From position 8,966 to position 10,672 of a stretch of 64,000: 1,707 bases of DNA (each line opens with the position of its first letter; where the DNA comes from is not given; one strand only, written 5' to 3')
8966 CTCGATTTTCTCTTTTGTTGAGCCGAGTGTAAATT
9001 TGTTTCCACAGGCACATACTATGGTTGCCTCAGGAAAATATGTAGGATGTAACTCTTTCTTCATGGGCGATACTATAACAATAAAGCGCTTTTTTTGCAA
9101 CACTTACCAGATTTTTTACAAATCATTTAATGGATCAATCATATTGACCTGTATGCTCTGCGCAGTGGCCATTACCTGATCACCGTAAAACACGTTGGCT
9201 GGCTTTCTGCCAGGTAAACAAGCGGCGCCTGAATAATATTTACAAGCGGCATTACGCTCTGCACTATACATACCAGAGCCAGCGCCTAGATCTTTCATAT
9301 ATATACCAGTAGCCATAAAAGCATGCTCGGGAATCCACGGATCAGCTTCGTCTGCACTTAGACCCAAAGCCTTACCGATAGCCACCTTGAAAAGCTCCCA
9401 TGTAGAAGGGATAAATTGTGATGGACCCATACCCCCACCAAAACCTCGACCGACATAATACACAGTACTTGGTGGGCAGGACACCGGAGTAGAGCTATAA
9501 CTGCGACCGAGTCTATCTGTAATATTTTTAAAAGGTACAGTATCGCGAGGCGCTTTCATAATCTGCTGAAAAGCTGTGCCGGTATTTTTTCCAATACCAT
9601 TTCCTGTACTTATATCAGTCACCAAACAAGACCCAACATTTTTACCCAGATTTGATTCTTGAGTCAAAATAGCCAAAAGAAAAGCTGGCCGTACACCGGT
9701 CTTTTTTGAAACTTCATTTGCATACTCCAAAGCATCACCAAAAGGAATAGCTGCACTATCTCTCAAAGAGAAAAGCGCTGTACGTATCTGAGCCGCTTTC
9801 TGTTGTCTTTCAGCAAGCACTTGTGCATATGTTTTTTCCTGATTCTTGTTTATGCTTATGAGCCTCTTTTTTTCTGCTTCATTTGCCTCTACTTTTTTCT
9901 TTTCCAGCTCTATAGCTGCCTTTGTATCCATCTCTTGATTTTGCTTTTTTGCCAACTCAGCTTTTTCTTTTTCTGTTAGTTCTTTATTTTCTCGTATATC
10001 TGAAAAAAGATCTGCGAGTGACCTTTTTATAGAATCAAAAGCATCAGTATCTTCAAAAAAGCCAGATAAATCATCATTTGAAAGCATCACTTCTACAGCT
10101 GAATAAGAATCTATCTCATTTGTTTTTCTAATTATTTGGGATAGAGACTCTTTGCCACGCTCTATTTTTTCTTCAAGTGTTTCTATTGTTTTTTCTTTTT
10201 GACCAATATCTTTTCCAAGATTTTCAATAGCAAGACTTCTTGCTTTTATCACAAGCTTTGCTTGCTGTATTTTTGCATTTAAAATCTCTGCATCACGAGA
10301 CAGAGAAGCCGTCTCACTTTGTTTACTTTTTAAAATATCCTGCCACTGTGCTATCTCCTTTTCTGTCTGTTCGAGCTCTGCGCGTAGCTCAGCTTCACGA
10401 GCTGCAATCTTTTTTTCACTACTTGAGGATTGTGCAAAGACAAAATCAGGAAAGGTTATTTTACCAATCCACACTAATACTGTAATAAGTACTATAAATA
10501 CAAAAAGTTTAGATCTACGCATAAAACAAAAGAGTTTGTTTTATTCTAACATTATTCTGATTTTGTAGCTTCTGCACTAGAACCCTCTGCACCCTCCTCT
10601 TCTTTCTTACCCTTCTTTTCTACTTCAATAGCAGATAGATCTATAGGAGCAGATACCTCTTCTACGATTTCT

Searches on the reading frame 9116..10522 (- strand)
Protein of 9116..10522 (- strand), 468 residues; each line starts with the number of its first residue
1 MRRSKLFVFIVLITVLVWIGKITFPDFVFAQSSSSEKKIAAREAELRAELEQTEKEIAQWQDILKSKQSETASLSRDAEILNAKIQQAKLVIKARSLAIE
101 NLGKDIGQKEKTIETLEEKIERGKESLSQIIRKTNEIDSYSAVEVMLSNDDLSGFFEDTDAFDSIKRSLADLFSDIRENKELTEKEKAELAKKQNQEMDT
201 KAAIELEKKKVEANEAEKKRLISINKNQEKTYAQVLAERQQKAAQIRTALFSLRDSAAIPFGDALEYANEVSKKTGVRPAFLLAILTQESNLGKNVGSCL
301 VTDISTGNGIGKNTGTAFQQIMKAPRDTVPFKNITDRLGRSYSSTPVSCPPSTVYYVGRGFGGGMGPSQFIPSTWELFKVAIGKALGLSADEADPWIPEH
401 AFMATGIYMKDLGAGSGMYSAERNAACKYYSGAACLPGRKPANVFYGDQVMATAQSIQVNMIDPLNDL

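Call 17: find_encoding_contigs(protein=window:9116-10522:-, flank=10000, max_places=1)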
Protein window:9116-10522:- (468 aa): 4 contigs read that carry it; 1 place shown.
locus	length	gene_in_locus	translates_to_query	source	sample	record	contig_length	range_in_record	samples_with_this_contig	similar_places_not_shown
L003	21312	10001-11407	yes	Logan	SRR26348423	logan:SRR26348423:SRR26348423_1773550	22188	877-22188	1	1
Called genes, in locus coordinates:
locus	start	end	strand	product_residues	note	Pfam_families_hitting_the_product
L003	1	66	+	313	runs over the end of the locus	?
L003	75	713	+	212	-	PF13424:TPR_12 (faint), PF14559:TPR_19 (faint), PF13181:TPR_8 (faint)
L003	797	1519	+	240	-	-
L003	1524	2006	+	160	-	PF02502:LacAB_rpiB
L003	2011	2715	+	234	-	PF00834:Ribul_P_3_epim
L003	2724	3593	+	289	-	PF13292:DXP_synthase_N, PF00456:Transketolase_N, PF00676:E1_dh (weak)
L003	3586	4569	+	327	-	PF02779:Transket_pyr, PF02780:Transketolase_C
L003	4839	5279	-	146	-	-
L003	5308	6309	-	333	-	PF00294:PfkB, PF08543:Phos_pyr_kin (faint)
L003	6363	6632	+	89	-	-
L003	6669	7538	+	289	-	PF01116:F_bP_aldolase, PF05690:ThiG (faint)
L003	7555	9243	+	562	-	PF01565:FAD_binding_4, PF02913:FAD-oxidase_C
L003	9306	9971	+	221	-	PF01386:Ribosomal_L25p, PF14693:Ribosomal_TL5_C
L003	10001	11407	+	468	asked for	-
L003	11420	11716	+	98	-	PF01197:Ribosomal_L31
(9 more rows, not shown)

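Call 65: search_protein_families(library=pfam, proteins=[window:9116-10522:-], max_evalue=0.01)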
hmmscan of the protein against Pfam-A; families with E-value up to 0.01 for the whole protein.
window:9116-10522:- (468 aa): 2 families
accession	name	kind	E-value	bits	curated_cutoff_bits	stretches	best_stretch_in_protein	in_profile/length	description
PF11932.13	DUF3450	-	0.0036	17.1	32.6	1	34-133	16-115/241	Protein of unknown function (DUF3450)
PF13406.11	SLT_2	-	0.0037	16.9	24.3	1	268-303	77-112/292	Transglycosylase SLT domain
